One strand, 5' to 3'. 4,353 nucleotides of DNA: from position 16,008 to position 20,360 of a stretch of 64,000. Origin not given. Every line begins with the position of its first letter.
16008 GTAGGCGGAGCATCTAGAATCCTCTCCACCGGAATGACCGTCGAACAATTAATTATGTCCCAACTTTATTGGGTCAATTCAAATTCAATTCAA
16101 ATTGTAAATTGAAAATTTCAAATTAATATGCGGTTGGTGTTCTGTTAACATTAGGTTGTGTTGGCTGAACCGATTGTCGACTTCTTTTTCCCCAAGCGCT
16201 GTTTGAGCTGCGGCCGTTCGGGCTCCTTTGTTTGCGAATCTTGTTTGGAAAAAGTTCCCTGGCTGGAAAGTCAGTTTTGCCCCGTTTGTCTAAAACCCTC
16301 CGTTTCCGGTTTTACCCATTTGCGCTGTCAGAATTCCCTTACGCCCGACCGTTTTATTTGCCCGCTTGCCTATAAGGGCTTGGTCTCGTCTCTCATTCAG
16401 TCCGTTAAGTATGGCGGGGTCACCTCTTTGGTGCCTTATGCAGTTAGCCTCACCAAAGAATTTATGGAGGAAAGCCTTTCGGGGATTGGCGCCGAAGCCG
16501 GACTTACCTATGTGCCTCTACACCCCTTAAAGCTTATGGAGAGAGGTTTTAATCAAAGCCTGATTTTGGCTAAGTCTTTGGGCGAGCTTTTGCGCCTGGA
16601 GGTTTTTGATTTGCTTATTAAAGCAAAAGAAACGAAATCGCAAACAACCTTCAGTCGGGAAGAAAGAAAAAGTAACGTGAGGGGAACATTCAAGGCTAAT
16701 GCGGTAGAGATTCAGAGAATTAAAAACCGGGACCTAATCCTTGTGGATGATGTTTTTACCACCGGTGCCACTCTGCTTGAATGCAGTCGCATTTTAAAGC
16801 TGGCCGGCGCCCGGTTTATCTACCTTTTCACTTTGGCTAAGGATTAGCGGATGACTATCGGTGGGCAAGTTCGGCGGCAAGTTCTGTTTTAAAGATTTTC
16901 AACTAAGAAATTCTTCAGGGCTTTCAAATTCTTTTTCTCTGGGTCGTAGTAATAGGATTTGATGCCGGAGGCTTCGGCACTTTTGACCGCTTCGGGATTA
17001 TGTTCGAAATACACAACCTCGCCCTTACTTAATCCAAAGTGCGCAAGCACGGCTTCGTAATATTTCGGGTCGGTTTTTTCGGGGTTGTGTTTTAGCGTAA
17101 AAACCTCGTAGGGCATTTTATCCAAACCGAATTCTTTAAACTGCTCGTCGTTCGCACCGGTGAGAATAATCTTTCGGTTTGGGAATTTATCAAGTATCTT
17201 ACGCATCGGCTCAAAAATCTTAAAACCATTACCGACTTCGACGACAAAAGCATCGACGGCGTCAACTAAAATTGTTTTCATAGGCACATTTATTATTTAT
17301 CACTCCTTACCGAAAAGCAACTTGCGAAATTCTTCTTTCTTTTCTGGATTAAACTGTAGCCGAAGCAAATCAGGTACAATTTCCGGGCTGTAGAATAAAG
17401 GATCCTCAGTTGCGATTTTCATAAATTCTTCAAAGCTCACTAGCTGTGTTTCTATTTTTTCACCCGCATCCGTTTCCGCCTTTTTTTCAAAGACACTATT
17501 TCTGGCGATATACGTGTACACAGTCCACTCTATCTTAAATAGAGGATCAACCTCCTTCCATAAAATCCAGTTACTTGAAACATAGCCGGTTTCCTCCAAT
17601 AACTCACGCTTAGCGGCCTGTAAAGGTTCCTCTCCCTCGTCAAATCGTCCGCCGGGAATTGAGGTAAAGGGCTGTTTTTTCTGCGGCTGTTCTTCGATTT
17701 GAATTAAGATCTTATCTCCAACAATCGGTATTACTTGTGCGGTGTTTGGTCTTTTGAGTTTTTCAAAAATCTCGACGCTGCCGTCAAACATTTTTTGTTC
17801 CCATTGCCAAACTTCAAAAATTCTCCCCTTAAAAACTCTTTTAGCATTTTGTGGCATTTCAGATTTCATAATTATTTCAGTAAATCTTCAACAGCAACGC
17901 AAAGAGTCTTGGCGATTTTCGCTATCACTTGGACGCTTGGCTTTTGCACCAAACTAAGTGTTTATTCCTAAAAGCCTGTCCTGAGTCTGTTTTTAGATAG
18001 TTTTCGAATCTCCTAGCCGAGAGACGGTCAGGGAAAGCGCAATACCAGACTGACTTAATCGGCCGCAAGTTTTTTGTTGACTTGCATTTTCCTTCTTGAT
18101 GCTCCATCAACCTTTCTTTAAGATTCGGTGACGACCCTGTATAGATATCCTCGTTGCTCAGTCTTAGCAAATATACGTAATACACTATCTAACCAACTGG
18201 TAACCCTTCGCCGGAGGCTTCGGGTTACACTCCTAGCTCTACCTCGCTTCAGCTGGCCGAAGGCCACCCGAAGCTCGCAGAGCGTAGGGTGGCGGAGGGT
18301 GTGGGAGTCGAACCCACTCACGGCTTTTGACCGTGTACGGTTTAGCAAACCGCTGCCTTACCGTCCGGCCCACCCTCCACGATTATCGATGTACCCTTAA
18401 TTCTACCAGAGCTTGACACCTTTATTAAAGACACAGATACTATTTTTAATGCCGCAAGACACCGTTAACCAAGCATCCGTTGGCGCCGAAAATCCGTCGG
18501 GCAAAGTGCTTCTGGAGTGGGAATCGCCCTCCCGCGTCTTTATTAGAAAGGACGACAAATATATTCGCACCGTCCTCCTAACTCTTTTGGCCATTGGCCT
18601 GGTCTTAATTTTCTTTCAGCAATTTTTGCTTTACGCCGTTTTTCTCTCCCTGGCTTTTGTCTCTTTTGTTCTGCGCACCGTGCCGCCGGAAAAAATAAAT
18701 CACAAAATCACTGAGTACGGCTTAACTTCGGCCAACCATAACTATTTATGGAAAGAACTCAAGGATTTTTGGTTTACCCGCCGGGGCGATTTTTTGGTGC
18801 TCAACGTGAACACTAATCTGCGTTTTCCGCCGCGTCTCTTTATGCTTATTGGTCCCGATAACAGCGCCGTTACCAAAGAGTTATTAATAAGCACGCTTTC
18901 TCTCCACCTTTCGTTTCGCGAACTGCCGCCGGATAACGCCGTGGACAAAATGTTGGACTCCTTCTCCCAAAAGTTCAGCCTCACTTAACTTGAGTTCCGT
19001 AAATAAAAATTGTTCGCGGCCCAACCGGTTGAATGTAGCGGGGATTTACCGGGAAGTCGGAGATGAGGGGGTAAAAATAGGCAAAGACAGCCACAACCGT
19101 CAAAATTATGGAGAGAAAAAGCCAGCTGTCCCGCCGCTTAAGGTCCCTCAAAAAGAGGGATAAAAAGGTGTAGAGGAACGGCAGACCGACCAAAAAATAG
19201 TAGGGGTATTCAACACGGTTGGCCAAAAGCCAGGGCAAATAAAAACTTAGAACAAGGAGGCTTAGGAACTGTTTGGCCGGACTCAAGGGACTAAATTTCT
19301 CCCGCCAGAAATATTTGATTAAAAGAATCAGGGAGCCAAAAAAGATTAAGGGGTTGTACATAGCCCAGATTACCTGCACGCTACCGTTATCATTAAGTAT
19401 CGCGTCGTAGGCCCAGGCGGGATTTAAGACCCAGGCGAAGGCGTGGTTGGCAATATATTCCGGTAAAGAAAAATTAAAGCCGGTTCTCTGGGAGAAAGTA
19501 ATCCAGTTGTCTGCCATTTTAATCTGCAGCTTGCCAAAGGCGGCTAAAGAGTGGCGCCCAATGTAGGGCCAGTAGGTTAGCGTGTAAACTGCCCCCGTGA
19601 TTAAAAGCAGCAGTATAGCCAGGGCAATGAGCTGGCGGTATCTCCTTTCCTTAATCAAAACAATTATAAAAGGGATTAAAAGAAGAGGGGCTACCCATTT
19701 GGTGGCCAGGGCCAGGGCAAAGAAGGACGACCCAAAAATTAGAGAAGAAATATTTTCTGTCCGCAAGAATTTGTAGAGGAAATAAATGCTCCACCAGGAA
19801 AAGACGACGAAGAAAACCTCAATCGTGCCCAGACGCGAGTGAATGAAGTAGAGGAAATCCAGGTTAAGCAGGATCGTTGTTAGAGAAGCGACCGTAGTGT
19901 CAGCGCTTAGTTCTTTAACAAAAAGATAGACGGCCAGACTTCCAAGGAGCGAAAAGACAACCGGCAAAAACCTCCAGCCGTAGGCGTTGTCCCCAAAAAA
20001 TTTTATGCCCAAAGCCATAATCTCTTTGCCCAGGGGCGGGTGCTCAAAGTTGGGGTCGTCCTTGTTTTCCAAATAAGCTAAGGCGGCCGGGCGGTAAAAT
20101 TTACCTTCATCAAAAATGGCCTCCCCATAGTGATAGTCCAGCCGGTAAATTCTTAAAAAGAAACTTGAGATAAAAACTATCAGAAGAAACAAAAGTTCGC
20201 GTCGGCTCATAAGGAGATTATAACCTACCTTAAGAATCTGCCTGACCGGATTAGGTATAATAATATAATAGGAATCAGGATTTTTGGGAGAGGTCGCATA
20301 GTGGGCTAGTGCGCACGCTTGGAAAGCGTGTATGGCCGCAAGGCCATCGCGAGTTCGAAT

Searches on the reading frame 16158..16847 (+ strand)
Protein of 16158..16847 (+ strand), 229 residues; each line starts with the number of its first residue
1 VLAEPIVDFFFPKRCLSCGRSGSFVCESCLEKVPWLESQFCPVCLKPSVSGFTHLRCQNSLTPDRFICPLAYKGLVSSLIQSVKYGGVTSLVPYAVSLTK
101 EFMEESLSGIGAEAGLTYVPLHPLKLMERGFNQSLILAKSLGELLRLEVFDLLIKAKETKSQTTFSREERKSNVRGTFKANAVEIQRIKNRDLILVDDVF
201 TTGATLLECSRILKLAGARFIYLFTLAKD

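Call 7: search_protein_families(library=pfam, proteins=[window:16158-16847:+], max_evalue=0.01)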
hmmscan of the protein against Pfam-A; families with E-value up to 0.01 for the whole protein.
window:16158-16847:+ (229 aa): 2 families
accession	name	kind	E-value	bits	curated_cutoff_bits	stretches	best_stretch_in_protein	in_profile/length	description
PF18912.6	DZR_2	-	1.8e-08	34.6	27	1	6-54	1-52/56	Double zinc ribbon domain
PF00156.33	Pribosyltran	-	8.1e-06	25.7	26.3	1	134-226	40-123/158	Phosphoribosyl transferase domain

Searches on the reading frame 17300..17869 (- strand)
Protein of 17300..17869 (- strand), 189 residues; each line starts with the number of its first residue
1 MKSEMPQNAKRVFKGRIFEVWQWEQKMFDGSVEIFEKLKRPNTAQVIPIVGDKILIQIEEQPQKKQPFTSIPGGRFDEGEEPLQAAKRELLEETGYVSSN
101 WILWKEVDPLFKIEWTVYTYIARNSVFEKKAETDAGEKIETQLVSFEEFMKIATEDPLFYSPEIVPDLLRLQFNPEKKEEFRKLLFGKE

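Call 7: search_protein_families(library=pfam, proteins=[window:17300-17869:-], max_evalue=0.01)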
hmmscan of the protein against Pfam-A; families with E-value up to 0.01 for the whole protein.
window:17300-17869:- (189 aa): 1 family
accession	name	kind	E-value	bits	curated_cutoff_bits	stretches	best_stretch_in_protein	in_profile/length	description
PF00293.34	NUDIX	-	2.4e-13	50.7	21.1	1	43-151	5-119/134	NUDIX domain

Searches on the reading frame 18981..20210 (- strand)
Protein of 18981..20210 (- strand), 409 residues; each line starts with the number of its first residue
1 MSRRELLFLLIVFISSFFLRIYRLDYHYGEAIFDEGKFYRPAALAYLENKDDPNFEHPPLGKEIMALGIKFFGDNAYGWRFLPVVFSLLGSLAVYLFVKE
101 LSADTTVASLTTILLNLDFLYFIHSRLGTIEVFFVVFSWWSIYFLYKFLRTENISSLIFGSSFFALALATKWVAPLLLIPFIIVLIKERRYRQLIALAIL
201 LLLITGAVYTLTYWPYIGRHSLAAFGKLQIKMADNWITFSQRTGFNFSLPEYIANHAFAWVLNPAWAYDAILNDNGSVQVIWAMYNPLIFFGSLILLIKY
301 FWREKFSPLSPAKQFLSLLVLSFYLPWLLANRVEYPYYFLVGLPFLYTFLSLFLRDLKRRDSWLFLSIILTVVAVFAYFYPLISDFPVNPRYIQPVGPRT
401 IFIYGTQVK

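Call 9: search_protein_families(library=pfam, proteins=[window:18981-20210:-], max_evalue=0.001)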
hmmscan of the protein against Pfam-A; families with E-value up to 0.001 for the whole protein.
window:18981-20210:- (409 aa): 2 families
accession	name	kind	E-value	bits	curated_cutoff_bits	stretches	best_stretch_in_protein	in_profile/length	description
PF13231.12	PMT_2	-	5.2e-17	63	26.1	1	57-209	2-152/160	Dolichyl-phosphate-mannose-protein mannosyltransferase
PF02366.24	PMT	-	5e-11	43.1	22.7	1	11-187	2-198/245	Dolichyl-phosphate-mannose-protein mannosyltransferase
